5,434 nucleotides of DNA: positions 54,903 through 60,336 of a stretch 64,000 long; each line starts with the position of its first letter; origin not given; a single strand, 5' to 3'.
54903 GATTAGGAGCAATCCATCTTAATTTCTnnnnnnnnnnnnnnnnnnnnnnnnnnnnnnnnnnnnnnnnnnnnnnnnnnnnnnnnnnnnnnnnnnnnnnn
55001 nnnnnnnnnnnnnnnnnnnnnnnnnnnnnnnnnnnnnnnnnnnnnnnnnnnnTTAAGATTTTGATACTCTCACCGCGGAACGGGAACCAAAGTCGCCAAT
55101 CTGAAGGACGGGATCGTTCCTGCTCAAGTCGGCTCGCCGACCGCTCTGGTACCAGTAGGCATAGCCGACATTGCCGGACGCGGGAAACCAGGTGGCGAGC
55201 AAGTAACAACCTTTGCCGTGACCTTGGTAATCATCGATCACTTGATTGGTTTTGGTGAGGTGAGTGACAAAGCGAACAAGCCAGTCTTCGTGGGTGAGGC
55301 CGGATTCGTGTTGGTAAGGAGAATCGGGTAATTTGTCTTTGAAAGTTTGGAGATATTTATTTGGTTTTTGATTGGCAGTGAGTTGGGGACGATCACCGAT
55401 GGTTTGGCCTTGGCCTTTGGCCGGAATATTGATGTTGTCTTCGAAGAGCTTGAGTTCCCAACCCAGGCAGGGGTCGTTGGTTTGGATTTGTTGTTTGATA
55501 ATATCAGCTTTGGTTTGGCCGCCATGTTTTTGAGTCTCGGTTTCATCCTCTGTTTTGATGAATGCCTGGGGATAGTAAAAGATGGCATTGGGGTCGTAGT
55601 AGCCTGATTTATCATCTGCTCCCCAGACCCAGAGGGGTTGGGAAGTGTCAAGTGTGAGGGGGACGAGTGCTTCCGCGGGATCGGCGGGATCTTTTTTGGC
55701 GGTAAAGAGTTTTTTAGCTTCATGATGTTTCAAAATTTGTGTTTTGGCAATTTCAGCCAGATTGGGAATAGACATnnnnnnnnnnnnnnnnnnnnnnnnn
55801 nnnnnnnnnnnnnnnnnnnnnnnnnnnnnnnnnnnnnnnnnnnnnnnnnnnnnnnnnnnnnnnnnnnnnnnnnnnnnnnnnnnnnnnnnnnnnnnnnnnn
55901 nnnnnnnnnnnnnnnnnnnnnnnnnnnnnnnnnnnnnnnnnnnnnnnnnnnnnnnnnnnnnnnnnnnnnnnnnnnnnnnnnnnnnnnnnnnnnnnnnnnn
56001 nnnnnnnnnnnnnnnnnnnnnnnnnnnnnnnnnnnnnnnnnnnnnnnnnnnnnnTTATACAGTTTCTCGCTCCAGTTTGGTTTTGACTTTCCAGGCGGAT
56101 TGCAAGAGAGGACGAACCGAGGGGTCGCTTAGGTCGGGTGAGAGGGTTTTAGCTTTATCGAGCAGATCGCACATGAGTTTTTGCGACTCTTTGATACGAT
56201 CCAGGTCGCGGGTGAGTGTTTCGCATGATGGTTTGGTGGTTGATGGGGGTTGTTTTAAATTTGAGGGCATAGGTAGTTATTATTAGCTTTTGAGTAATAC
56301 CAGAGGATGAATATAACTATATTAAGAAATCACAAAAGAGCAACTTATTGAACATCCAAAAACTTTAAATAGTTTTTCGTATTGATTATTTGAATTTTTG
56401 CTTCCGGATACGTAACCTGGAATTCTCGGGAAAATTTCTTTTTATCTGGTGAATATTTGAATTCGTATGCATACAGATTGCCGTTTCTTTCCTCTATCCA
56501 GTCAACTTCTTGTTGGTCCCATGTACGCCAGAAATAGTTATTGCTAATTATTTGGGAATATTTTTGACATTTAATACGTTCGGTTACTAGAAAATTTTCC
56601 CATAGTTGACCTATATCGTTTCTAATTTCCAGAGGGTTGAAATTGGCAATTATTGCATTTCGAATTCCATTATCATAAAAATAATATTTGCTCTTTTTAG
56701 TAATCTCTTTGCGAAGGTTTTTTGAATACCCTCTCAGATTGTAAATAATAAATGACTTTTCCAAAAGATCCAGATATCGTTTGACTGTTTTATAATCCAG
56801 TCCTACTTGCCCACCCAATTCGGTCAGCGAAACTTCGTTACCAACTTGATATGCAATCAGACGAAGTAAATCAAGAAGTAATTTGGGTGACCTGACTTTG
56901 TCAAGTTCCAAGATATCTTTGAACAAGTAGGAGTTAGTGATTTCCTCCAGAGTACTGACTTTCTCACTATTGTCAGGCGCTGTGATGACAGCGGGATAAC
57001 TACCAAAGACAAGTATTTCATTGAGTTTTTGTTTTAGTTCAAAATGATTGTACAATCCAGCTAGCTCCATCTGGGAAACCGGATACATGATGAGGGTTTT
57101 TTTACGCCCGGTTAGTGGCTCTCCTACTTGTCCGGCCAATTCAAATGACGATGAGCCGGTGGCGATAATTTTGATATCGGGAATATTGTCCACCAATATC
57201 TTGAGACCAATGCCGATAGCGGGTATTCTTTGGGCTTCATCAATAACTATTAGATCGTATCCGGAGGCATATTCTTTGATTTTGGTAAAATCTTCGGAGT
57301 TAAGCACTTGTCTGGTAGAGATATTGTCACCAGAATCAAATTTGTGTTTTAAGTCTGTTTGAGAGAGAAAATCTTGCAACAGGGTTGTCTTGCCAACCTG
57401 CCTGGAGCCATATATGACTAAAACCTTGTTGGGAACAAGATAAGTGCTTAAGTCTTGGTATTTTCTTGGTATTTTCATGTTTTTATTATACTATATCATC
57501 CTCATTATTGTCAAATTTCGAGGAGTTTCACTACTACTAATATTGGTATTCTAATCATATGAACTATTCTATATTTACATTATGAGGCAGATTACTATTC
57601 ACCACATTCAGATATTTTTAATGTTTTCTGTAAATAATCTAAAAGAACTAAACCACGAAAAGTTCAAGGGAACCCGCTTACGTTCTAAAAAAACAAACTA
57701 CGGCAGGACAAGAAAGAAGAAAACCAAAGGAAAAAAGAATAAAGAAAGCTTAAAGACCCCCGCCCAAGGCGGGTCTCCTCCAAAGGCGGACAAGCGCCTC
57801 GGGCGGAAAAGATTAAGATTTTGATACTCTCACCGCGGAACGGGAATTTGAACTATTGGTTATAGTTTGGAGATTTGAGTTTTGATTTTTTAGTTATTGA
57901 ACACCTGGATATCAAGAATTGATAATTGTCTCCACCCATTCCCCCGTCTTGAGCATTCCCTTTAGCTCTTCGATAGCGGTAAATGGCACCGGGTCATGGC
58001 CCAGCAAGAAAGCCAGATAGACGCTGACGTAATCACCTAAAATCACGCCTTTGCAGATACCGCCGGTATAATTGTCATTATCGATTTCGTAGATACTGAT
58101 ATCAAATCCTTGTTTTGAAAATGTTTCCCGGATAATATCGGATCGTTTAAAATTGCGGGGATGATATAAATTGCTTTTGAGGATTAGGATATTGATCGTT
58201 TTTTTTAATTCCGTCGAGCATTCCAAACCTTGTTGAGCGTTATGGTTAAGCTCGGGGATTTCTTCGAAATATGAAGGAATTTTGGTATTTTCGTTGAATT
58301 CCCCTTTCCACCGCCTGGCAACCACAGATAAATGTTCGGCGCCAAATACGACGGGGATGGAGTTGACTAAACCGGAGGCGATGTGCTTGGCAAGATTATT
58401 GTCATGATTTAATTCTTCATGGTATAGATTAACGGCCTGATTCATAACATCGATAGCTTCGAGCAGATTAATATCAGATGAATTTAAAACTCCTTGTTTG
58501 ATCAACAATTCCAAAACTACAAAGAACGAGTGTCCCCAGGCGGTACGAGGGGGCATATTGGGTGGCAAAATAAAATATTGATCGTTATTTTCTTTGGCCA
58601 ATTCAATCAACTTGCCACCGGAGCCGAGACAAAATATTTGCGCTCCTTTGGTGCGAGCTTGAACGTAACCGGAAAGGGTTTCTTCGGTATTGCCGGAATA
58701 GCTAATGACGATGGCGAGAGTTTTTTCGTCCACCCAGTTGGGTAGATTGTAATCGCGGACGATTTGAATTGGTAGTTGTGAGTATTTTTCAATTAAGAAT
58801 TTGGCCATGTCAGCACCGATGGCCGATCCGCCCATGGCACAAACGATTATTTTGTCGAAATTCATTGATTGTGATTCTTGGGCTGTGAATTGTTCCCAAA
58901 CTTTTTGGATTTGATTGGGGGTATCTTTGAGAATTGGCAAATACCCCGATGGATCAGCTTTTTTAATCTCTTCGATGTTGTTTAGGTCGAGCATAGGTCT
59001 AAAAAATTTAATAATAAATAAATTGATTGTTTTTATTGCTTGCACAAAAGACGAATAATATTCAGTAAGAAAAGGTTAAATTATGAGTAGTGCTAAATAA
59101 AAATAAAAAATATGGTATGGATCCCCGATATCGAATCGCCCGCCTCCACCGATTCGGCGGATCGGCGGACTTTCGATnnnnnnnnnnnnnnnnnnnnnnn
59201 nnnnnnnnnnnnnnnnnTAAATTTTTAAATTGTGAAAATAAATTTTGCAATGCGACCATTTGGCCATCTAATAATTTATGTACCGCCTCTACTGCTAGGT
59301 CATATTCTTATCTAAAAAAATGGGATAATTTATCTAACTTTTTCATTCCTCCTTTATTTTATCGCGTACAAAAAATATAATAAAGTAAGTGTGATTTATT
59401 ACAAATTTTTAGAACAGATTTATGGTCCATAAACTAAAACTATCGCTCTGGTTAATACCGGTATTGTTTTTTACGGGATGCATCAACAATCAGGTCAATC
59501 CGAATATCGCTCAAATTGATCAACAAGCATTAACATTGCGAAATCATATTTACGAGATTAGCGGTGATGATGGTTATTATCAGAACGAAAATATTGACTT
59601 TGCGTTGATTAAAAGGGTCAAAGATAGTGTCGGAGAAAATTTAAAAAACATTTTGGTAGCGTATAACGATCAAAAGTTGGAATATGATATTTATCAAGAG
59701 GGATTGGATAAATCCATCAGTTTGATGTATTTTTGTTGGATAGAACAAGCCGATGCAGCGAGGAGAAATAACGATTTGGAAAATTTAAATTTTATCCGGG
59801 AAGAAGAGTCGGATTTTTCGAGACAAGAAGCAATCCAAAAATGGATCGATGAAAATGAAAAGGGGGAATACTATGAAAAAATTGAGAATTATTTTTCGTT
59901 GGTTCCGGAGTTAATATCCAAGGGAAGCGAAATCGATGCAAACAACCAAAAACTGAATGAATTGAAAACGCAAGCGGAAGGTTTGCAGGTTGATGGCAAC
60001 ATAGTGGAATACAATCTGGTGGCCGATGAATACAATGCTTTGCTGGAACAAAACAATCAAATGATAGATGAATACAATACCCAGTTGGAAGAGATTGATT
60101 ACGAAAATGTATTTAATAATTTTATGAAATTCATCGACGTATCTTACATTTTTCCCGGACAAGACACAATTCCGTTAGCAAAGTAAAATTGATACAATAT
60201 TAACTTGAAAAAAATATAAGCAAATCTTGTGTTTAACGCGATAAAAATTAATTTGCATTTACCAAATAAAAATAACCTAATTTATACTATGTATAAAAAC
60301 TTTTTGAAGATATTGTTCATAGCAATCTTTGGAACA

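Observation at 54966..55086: Perfect 115-bp direct repeat (second copy 57732..57846) that supplies the stop codon of one gene and follows pgi: repeated terminator module or att-like recombination scar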

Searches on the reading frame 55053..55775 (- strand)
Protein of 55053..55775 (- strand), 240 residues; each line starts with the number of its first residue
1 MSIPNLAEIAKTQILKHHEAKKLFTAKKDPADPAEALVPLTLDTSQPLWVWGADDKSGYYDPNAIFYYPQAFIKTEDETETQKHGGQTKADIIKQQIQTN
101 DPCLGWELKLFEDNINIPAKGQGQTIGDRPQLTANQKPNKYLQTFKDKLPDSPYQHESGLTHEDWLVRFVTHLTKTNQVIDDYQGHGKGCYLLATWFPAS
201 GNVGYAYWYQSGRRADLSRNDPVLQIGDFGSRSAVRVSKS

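Call 7: search_protein_families(library=pfam, proteins=[window:55053-55775:-], max_evalue=0.1)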
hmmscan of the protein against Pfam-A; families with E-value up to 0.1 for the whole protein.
window:55053-55775:- (240 aa): 0 families

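Call 55: search_protein_families(library=padloc, proteins=[window:55053-55775:-], max_evalue=0.01)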
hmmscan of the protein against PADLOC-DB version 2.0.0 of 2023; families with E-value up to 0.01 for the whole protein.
window:55053-55775:- (240 aa): 0 families

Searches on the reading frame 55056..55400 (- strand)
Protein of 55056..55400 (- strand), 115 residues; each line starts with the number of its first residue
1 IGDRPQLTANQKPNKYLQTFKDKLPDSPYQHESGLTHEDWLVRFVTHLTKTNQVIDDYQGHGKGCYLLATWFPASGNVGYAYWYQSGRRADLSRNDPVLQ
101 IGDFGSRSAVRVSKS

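Call 78: predict_structure(alignment_id=A5)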
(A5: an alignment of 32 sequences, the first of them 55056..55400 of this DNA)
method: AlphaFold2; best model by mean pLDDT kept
length: 115 residues; sequences in the alignment: 32
mean_pLDDT: 58.8   pTM: 0.46
mean pLDDT of the five models: 58.8, 58.2, 54.9, 53.0, 50.9
residues with pLDDT >= 90: 0; 70-90: 20; 50-70: 67; < 50: 28
segments of 3 or more residues with pLDDT < 50: 1-4, 56-64, 102-115
pLDDT, mean of each block of 10 residues (from residue 1): 49 66 70 70 73 51 54 61 60 62 42 38
secondary structure, 60 per line:
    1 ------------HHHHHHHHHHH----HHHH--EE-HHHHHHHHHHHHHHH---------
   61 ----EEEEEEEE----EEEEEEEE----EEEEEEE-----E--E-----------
elements in order: H13-23 H28-31 H37-51 E65-72 E77-84 E89-95

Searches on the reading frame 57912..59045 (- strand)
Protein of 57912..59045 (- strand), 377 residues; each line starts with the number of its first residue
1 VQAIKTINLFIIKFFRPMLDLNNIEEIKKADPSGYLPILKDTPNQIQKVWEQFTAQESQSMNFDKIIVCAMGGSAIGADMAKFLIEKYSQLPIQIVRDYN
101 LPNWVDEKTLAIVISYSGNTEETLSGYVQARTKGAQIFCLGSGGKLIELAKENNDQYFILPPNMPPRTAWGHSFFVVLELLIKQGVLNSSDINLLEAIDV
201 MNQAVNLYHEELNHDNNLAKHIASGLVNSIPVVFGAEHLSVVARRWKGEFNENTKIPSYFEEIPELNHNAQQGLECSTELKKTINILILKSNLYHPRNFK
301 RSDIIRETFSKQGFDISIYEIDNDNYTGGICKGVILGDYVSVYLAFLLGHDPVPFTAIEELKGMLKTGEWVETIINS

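Call 7: search_protein_families(library=pfam, proteins=[window:57912-59045:-], max_evalue=0.1)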
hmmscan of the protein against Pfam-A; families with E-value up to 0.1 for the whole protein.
window:57912-59045:- (377 aa): 2 families
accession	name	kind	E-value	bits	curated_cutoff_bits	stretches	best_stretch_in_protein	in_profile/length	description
PF10432.14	bact-PGI_C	-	1.8e-39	135.6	24.5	1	216-364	2-150/151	Bacterial phospho-glucose isomerase C-terminal SIS domain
PF01380.27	SIS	-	5.7e-07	29.8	25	1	64-140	6-86/131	SIS domain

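Call 59: find_homologous_proteins(query=window:57912-59045:-, max_evalue=1e-60)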
Query window:57912-59045:- (377 aa): 465 proteins with E <= 1e-60 among 8000 candidates; the best 120 are listed.
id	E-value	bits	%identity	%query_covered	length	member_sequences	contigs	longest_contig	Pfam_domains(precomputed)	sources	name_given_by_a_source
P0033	7.4e-241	817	100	95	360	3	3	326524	PF01380.28,PF10432.15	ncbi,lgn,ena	-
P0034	2.5e-174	598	74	95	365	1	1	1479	PF01380.28,PF10432.15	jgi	jgi:glucose/mannose-6-phosphate isomerase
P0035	6.7e-172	590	72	95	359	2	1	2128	PF01380.28,PF10432.15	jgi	jgi:glucose/mannose-6-phosphate isomerase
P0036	2.3e-171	588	73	95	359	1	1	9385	PF01380.28,PF10432.15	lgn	-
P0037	1.5e-161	556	67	95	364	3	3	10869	PF01380.28,PF10432.15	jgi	-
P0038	6.2e-156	537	66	95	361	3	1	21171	PF01380.28,PF10432.15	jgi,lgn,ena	-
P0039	2.3e-149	516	81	74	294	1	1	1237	PF01380.28,PF10432.15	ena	-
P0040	3.6e-147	508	63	95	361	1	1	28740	PF01380.28,PF10432.15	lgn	-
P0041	6.6e-144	498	62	95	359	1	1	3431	PF01380.28,PF10432.15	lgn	-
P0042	7.2e-137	475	59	95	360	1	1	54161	PF01380.28,PF10432.15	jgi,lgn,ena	-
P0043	4.8e-135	469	59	95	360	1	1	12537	PF01380.28,PF10432.15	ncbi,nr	ncbi:bifunctional phosphoglucose/phosphomannose isomerase [Patescibacteria group bacterium]|nr:bifun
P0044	1.0e-128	448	57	95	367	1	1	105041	PF01380.28,PF10432.15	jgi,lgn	-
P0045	3.9e-127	443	55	94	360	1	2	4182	PF01380.28,PF10432.15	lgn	-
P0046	5.6e-120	419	55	95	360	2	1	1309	PF01380.28,PF10432.15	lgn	-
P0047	1.6e-119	417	53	95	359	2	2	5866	PF01380.28,PF10432.15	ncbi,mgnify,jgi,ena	mgnify:CR=1 FL=1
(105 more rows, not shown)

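Call 61: find_encoding_contigs(protein=P0036, flank=8000, max_places=2)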
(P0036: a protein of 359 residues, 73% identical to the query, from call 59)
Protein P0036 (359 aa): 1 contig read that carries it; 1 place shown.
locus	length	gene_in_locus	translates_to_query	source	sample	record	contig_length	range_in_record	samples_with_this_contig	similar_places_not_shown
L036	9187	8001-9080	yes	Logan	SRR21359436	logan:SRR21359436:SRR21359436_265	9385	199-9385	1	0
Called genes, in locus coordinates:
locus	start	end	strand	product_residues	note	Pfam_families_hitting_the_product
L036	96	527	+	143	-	-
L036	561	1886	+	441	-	PF13509:S1_2 (faint), PF23459:S1_RRP5 (faint), PF00575:S1, PF00633:HHH (faint), PF12826:HHH_2 (faint), PF14520:HHH_5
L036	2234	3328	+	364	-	-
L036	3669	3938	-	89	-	PF04296:YlxR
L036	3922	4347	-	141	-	-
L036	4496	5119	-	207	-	PF01596:Methyltransf_3 (weak), PF13578:Methyltransf_24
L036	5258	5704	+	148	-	PF00293:NUDIX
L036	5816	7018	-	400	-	-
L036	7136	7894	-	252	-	-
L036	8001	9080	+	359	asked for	PF01380:SIS (weak), PF10432:bact-PGI_C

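Call 62: find_encoding_contigs(protein=P0038, flank=8000, max_places=2)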
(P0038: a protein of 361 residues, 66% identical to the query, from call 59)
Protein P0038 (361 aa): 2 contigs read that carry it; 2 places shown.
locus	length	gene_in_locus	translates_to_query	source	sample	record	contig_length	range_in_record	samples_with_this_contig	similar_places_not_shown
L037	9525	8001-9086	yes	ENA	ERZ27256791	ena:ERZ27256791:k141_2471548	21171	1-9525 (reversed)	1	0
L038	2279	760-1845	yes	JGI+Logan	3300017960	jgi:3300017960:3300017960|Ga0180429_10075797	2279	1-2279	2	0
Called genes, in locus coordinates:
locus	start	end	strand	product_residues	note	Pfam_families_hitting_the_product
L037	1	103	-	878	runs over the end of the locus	PF02369:Big_1 (weak), PF13715:CarbopepD_reg_2 (faint), PF17210:SdrD_B (faint), PF22904:NOMO1-like_2nd (faint), PF13620:CarboxypepD_reg (weak)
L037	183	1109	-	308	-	-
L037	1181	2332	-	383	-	-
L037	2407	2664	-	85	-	-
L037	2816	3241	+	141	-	-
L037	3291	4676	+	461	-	PF21710:Spt6_S1 (faint), PF00575:S1 (weak), PF12826:HHH_2 (faint), PF00575:S1, PF23459:S1_RRP5 (weak), PF14520:HHH_5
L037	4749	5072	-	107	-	PF04296:YlxR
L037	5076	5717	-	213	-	PF13578:Methyltransf_24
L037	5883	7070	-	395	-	-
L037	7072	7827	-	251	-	-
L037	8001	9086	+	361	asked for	PF01380:SIS (weak), PF10432:bact-PGI_C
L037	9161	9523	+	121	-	?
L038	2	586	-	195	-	?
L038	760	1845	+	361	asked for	PF01380:SIS (weak), PF10432:bact-PGI_C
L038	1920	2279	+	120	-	?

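Call 67: find_encoding_contigs(protein=P0040, flank=9000, max_places=2)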
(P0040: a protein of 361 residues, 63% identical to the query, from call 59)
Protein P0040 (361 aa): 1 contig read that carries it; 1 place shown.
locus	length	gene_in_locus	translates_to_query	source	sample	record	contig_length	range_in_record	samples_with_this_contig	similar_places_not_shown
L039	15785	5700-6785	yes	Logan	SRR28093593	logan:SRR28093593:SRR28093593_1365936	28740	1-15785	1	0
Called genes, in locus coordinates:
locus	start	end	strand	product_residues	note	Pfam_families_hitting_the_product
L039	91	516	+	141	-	-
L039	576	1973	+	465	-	PF21710:Spt6_S1 (faint), PF24685:OB_RRP5_4th (faint), PF13509:S1_2 (faint), PF00575:S1, PF12826:HHH_2 (faint), PF00575:S1, PF23459:S1_RRP5 (weak), PF14520:HHH_5, +1 more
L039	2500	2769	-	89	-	PF04296:YlxR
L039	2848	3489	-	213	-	PF01596:Methyltransf_3 (weak), PF13578:Methyltransf_24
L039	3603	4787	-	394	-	-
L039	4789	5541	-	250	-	-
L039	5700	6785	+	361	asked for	PF01380:SIS (weak), PF10432:bact-PGI_C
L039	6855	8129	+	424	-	PF03952:Enolase_N, PF00113:Enolase_C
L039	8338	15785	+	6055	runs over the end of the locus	PF07953:Toxin_R_bind_N, PF13385:Laminin_G_3, PF10102:DUF2341, PF07953:Toxin_R_bind_N, PF13385:Laminin_G_3, PF10102:DUF2341, PF13385:Laminin_G_3, PF10102:DUF2341, +10 more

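Call 68: find_encoding_contigs(protein=P0037, flank=9000, max_places=3)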
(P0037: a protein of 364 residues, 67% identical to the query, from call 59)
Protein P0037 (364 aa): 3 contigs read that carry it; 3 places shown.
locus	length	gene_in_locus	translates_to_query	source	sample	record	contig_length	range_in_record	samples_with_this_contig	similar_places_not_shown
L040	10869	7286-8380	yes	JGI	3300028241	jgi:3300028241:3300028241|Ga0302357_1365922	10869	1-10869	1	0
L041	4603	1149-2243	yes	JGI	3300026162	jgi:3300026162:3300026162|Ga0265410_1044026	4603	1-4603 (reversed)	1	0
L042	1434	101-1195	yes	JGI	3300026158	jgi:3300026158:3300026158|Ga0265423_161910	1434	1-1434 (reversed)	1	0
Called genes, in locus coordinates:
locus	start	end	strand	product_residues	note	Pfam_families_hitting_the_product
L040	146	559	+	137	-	-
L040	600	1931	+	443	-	PF24685:OB_RRP5_4th (faint), PF00575:S1 (weak), PF13509:S1_2 (faint), PF00575:S1, PF23459:S1_RRP5 (weak), PF00633:HHH (faint), PF03118:RNA_pol_A_CTD (weak), PF14520:HHH_5, +1 more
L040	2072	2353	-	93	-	PF04296:YlxR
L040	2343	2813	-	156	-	-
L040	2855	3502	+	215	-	-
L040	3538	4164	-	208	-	PF01596:Methyltransf_3 (weak), PF13578:Methyltransf_24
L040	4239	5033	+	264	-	PF01048:PNP_UDP_1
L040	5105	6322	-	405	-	-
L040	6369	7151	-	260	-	-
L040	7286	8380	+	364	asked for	PF01380:SIS (faint), PF10432:bact-PGI_C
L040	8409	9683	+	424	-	PF03952:Enolase_N, PF00113:Enolase_C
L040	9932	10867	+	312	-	?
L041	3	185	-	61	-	?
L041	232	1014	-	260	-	-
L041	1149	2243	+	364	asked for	PF01380:SIS (faint), PF10432:bact-PGI_C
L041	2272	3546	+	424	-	PF03952:Enolase_N, PF00113:Enolase_C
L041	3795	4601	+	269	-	?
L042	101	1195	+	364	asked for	PF01380:SIS (faint), PF10432:bact-PGI_C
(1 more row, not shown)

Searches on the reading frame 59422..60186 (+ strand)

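Call 7: search_protein_families(library=pfam, proteins=[window:59422-60186:+], max_evalue=0.1)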
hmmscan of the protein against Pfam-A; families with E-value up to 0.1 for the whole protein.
window:59422-60186:+ (254 aa): 2 families
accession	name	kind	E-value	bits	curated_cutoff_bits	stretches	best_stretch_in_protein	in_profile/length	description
PF05565.16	Sipho_Gp157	-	0.0064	17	28.6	1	118-186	8-74/162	Siphovirus Gp157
PF18035.6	Bap31_Bap29_C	-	0.011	16.2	30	1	169-210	8-43/52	Bap31/Bap29 cytoplasmic coiled-coil domain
